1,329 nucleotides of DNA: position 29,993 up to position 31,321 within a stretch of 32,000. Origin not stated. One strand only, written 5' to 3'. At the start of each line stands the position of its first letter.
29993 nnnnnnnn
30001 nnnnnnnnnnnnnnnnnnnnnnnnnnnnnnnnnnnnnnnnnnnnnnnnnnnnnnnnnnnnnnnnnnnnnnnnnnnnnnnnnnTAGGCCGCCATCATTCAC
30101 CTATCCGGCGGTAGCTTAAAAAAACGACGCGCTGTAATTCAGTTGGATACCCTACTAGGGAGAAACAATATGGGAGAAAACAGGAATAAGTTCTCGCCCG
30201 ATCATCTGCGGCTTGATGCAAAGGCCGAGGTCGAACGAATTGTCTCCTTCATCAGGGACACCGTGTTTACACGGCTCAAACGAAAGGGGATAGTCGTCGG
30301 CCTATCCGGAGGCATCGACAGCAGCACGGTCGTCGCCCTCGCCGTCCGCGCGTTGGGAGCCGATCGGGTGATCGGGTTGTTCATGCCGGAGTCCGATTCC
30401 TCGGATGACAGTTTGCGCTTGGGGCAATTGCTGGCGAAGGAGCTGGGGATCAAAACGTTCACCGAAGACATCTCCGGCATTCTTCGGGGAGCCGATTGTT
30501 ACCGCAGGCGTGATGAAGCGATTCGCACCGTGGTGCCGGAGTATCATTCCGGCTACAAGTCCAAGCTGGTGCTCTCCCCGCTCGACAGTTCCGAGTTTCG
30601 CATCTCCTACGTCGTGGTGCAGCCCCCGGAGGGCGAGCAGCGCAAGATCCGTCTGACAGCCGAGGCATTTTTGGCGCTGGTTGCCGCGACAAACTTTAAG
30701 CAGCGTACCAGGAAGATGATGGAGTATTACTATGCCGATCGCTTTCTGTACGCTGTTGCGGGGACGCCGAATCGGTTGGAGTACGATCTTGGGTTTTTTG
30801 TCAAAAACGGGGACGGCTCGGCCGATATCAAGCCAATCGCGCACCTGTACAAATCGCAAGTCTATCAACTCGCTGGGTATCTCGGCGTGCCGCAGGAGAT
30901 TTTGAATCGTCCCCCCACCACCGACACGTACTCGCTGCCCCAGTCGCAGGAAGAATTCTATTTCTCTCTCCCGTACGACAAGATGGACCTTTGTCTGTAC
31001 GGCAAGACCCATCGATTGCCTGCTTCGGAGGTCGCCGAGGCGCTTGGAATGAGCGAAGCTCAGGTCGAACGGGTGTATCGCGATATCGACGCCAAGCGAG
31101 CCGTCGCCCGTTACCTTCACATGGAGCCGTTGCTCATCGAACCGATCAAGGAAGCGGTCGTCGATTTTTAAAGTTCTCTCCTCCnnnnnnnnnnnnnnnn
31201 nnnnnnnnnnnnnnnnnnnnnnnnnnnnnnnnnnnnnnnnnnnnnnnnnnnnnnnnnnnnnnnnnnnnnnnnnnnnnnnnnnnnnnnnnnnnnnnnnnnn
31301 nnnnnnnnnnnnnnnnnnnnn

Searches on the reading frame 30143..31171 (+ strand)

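Call 6: search_protein_families(library=pfam, proteins=[window:30143-31171:+], max_evalue=0.01)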
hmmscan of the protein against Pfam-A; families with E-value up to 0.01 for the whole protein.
window:30143-31171:+ (342 aa): 3 families
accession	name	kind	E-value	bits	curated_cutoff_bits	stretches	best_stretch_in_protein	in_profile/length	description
PF02540.23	NAD_synthase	-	3e-53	180.9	21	2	178-314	97-231/242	NAD synthase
PF00733.27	Asn_synthase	-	0.00046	20.4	21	1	50-103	20-72/354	Asparagine synthase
PF03054.22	tRNA_Me_trans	-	0.0053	16.9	20.6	0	50-87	3-38/202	tRNA methyl transferase HUP domain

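Call 7: search_protein_families(library=ncbifam, proteins=[window:30143-31171:+], max_evalue=0.00001)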
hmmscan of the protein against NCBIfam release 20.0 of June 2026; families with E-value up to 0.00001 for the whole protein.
window:30143-31171:+ (342 aa): 8 families
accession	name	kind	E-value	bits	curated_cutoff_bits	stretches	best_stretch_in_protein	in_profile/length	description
NF002048.0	PRK00876.1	subfamily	5.7e-151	502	313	1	13-336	3-327/330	NAD(+) synthase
NF010587.0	PRK13980.1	equivalog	4.2e-54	183.5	255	2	179-316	110-246/267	NAD+ synthase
TIGR00552.1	nadE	equivalog_domain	5.3e-49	166.7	63.65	2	179-296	106-222/251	NAD(+) synthase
NF001979.1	PRK00768.1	equivalog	5.7e-28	98.1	250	2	181-291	131-242/266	NAD(+) synthase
NF010588.0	PRK13981.1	equivalog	9.1e-26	90.3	479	2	31-114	270-352/546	NAD+ synthase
TIGR00884.1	guaA_Cterm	equivalog_domain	1.6e-08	34.2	338.75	0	43-82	12-50/310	glutamine-hydrolyzing GMP synthase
NF000848.1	PRK00074.1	equivalog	2.2e-08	33.2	400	0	28-81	194-247/512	glutamine-hydrolyzing GMP synthase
TIGR00268.2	TIGR00268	equivalog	3.3e-07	29.9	150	1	48-109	14-75/259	ATP-dependent sacrificial sulfur transferase LarE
